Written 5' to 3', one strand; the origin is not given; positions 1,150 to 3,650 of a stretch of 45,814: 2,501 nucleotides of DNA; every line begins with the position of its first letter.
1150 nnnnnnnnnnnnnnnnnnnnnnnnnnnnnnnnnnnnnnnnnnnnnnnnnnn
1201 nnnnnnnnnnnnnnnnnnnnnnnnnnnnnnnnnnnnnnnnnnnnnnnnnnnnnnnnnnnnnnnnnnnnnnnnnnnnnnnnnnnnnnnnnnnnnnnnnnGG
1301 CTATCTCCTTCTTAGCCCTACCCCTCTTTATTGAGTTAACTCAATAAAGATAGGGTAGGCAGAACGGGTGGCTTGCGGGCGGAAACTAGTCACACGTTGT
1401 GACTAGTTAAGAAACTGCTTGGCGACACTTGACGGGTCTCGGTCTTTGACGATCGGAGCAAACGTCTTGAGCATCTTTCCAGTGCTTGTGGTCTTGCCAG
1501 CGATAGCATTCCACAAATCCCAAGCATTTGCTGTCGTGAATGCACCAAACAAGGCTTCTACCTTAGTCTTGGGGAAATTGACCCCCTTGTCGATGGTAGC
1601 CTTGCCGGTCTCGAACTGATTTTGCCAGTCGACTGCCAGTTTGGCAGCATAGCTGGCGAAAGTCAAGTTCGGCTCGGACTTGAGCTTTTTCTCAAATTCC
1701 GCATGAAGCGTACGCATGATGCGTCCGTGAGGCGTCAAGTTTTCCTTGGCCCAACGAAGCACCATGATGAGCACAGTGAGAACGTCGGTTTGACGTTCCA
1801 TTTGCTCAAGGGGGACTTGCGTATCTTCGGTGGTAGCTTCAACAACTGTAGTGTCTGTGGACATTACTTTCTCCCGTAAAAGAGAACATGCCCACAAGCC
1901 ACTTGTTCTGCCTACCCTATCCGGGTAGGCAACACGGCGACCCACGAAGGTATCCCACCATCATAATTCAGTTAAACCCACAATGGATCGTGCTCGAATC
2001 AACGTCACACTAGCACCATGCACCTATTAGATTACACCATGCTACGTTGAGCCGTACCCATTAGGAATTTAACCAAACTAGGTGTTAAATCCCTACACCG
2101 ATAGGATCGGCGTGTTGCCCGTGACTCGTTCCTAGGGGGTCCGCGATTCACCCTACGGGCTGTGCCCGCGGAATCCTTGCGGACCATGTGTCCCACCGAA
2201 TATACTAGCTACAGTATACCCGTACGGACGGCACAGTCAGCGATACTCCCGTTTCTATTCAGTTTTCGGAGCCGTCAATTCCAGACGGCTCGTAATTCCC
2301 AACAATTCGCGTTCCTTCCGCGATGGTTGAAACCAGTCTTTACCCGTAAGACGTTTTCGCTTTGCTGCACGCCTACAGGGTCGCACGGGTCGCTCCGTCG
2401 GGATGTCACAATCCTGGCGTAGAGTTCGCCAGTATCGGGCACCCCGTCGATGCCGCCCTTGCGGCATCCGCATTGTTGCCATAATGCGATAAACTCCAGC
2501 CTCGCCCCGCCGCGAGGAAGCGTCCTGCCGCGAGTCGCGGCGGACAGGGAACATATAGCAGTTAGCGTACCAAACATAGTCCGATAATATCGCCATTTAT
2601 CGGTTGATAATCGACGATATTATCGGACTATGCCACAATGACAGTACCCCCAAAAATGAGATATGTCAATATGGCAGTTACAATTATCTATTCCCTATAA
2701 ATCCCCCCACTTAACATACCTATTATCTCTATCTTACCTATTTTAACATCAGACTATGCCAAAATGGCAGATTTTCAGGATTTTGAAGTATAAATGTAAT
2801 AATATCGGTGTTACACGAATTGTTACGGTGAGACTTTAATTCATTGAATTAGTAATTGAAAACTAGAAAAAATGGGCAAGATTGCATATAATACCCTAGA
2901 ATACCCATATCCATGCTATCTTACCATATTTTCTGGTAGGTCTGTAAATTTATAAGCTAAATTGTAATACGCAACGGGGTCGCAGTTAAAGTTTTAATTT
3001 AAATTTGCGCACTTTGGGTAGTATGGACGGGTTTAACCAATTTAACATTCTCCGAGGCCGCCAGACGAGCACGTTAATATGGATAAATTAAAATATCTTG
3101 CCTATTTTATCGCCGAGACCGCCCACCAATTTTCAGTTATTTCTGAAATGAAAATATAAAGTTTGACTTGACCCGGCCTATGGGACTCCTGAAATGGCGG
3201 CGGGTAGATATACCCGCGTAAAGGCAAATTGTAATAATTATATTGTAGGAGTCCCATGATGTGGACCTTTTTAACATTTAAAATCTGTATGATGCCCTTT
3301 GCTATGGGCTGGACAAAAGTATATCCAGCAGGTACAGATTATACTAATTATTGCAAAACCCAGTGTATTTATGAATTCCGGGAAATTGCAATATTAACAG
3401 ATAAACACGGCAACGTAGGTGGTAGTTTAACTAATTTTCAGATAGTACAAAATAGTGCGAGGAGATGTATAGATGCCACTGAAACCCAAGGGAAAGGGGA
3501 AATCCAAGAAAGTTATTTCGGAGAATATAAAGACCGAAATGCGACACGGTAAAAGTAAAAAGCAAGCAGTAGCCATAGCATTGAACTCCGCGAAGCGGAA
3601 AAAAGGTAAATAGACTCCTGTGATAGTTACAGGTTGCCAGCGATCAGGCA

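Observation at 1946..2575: About 630-nt GC-rich, hairpin-dense, ORF-free block at the divergence point: candidate large structured RNA (or origin/terminus element)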

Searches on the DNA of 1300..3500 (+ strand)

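Call 6: search_rna_families(source=window, start=1700, end=3500, threshold=evalue, max_evalue=10, show_alignments=3)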
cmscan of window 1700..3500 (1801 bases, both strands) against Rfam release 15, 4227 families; matches with E-value up to 10: 6.
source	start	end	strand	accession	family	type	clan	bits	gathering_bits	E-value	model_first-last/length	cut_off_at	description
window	2579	2628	-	RF03173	mir-4504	Gene; miRNA;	-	20.9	104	0.45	1-92/92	no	mir-4504 microRNA precursor family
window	2556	2649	-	RF04111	MIR6274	Gene; miRNA;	-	19.1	80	2.6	1-107/107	no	MIR6274 microRNA precursor family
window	2576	2631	+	RF03886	mir-1993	Gene; miRNA;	-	18.8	82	1.6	1-69/69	no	mir-1993 microRNA precursor family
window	2582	2625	-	RF00498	EAV_LTH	Cis-reg; leader;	-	16.9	70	1.1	1-45/45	no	Equine arteritis virus leader TRS hairpin (LTH)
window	2860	2939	-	RF03316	mir-1263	Gene; miRNA;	-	16.9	95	9.1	1-84/84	no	mir-1263 microRNA precursor family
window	2858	2943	-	RF04148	MIR844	Gene; miRNA;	-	16.5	70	5.7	1-114/114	no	MIR844 microRNA precursor family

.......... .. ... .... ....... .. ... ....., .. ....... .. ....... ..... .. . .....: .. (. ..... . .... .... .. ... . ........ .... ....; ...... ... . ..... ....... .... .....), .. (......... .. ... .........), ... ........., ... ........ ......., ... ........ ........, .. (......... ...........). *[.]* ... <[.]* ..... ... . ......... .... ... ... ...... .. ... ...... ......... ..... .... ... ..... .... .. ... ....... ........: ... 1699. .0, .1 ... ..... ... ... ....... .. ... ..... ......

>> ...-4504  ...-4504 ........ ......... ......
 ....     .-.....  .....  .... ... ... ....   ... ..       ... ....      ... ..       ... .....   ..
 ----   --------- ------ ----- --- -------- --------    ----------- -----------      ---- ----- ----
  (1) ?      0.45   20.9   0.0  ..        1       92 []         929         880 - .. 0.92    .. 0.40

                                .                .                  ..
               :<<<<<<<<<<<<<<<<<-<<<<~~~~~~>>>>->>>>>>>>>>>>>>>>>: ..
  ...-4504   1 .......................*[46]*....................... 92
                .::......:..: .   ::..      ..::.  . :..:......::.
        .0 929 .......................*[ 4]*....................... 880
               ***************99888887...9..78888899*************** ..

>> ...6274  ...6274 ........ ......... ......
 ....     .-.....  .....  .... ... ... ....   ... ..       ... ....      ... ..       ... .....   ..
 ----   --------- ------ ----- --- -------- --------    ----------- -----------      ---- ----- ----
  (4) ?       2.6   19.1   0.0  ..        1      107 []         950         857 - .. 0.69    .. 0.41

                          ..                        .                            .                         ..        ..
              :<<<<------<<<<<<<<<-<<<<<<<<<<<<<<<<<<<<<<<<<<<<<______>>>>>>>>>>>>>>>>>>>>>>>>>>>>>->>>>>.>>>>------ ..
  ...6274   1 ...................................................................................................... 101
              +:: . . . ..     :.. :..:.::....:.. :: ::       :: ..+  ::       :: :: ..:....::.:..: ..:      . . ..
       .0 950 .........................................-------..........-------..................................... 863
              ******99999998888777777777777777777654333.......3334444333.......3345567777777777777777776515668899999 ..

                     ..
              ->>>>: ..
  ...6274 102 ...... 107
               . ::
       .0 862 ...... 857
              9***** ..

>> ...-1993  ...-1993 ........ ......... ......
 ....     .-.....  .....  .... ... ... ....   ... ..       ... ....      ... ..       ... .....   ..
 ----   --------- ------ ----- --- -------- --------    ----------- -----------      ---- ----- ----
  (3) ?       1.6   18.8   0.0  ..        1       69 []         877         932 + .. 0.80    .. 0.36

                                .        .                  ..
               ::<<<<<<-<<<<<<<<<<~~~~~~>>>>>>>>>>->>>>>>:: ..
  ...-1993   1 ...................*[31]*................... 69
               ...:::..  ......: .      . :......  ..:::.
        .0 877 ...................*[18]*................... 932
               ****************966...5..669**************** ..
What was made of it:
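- On Rfam large structured RNAs (GOLLD, ROOL, HEARO, OLE, raiA, group I/II introns, RNase P, tmRNA): At E up to 10, 1700-3500 gives only chance miRNA-type hits on palindromes (call 6).
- No Rfam match exists up to E = 10 (call 6).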

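Call 7: search_dna_similar(query=window:1866-3472:+, collection=phages, mode=distant, max_rows=30)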
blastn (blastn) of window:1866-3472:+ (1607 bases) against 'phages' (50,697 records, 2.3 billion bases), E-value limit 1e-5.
No match.

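Call 31: search_dna_similar(query=window:1300-2660:-, collection=plasmids, mode=distant, max_rows=10, max_evalue=0.001)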
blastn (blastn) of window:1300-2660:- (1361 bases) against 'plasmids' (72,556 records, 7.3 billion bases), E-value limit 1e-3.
No match.
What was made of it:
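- Tried and rejected: DNA similarity: blastn "distant" against the phage and plasmid collections gave no match (calls 7, 31).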

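Call 106: build_rna_model(alignment_id=A6, structure=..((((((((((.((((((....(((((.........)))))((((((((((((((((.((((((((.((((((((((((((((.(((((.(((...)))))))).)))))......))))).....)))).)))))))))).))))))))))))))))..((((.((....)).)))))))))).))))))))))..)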
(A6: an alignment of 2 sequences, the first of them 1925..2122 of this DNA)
Model R1 built from alignment A6 (2 sequences, 198 columns); structure: as given.
model positions 198; base pairs 75; branch points 2; effective number of sequences 0.55; information 0.591 bits per position. Calibrated on 0.2 Mb of random sequence (short: E-values are rough).
structure used (alignment columns):
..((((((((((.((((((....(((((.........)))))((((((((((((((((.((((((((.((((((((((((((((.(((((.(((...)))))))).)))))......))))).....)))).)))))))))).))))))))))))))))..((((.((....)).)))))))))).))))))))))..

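Call 107: search_with_rna_model(model_id=R1, sources=[window, L001, L004, L005, L006, L007, L009, L010, L012, L014, L015, L016, L017, L019, L021, L023, L093, L094, L095, L096], max_evalue=10)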
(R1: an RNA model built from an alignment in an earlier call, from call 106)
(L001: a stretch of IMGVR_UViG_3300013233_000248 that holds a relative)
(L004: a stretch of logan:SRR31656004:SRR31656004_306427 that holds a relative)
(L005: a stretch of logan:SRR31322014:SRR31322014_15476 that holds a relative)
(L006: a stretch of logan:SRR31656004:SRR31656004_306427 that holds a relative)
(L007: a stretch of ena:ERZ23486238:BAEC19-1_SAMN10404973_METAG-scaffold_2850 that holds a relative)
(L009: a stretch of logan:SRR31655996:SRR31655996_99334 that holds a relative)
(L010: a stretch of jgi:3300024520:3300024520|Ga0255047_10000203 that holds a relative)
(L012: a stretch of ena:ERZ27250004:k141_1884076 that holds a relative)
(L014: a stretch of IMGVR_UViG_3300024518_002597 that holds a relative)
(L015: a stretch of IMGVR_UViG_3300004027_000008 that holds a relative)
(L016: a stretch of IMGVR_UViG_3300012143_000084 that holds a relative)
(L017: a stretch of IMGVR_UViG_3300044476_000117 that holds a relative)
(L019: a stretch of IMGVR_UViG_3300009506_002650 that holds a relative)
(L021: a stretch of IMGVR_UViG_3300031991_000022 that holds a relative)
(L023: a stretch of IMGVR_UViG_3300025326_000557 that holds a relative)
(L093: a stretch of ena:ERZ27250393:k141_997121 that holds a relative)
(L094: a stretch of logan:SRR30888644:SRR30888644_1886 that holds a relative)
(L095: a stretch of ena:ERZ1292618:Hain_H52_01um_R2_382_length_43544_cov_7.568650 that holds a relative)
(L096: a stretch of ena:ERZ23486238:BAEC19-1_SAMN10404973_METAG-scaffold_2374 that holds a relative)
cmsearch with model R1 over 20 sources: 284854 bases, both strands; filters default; matches with E-value up to 10: 2.
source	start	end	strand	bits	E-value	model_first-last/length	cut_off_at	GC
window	1925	2122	-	236.3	3.2e-49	1-198/198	no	0.48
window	1925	2122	+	28.3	0.00051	1-198/198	no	0.48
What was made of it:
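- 1925..2122 (-): ORF-less structured domain. A 16-nt closing stem (2104-2119 / 1928-1943) encloses a long imperfect hairpin rich in G·U pairs. No homologue was found (call 107).
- The covariance model finds only itself (call 107).
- Tried and rejected: Covariance model of domain 1925-2122 over 20 loci: only self hits (call 107).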

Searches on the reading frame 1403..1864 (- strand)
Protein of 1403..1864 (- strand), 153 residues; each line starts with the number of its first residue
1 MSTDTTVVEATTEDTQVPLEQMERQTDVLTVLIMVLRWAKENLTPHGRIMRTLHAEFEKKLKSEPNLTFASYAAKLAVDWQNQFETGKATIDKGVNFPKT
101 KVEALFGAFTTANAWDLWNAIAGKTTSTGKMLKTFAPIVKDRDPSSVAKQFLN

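Call 12: search_protein_families(library=pfam, proteins=[window:1403-1864:-], max_evalue=0.1)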
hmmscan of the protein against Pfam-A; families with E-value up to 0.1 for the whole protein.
window:1403-1864:- (153 aa): 0 families

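Call 13: search_protein_families(library=phrogs, proteins=[window:1403-1864:-], max_evalue=0.1)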
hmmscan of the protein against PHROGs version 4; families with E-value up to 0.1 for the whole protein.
window:1403-1864:- (153 aa): 0 families

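Call 14: find_related_loci(query=window:1403-1864:-, collection=viral_contigs, flank=5000)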
Query window:1403-1864:- (153 aa) in viral_contigs; peptide patterns used: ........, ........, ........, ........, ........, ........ (x = any residue, [..] = any of these).
11 stretches matched a pattern, but none encodes a relative of the query by tblastn (E <= 1e-3).

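Call 17: search_dna_similar(query=window:1403-1864:-, collection=phages, mode=protein, max_rows=15, max_evalue=0.01)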
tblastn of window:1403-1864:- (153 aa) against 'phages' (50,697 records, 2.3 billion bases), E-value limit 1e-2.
No match.

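Call 19: find_encoding_contigs(protein=window:1403-1864:-, flank=10000, max_places=10)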
Protein window:1403-1864:- (153 aa): 2 contigs read that carry it; 2 places shown.
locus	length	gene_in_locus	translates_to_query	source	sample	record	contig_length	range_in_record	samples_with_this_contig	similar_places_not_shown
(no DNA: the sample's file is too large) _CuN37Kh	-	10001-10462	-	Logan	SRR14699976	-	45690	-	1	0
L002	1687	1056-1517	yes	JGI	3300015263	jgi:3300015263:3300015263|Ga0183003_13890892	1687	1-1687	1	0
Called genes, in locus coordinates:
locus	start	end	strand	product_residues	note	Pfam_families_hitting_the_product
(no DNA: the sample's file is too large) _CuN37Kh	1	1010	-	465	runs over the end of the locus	-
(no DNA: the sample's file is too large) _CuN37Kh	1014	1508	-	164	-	-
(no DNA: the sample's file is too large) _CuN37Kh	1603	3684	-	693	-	PF23899:SU10_portal (weak), PF16510:P22_portal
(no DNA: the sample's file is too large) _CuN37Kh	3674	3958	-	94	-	-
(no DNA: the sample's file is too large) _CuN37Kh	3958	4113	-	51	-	-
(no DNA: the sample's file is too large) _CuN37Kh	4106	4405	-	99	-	-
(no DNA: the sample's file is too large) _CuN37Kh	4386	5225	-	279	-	-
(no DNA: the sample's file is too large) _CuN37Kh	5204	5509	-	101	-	-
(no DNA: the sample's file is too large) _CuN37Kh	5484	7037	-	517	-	PF04466:Terminase_3 (faint), PF03237:Terminase_6N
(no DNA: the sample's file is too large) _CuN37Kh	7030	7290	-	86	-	-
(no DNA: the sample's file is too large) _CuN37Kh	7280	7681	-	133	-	-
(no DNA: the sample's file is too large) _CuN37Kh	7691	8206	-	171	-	-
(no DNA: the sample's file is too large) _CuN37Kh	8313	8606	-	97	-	-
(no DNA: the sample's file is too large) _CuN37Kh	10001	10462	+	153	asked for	-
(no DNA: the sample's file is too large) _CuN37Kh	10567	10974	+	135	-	-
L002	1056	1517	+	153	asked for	-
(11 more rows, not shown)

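Call 22: find_homologous_proteins(query=window:1403-1864:-, max_evalue=0.001)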
Query window:1403-1864:- (153 aa): 1 proteins with E <= 0.001 among 22 candidates.
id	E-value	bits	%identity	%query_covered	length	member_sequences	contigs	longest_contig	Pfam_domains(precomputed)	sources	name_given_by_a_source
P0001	9.1e-95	332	100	100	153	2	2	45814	-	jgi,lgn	-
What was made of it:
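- The 153-aa protein has no homologue among 5.8 billion proteins (call 22).
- Tried and rejected: The 153-aa neighbour as bait: no relatives in IMG/VR (call 14), the phage collection (call 17) or the 5.8-billion-protein set (call 22).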

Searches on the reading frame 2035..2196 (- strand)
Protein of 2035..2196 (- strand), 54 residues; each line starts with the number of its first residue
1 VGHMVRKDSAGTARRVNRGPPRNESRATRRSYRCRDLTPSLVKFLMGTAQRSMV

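Call 68: search_protein_families(library=phrogs, proteins=[window:2035-2196:-], max_evalue=1)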
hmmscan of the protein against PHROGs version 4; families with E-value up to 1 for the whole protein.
seq(54 aa): 0 families

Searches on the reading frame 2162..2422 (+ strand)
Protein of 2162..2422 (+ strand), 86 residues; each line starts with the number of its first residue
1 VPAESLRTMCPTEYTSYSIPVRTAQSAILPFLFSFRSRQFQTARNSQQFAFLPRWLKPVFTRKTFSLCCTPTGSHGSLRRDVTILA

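Call 12: search_protein_families(library=pfam, proteins=[window:2162-2422:+], max_evalue=0.1)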
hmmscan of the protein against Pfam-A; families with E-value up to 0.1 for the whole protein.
window:2162-2422:+ (86 aa): 0 families

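Call 13: search_protein_families(library=phrogs, proteins=[window:2162-2422:+], max_evalue=0.1)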
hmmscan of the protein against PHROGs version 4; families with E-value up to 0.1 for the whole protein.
window:2162-2422:+ (86 aa): 0 families
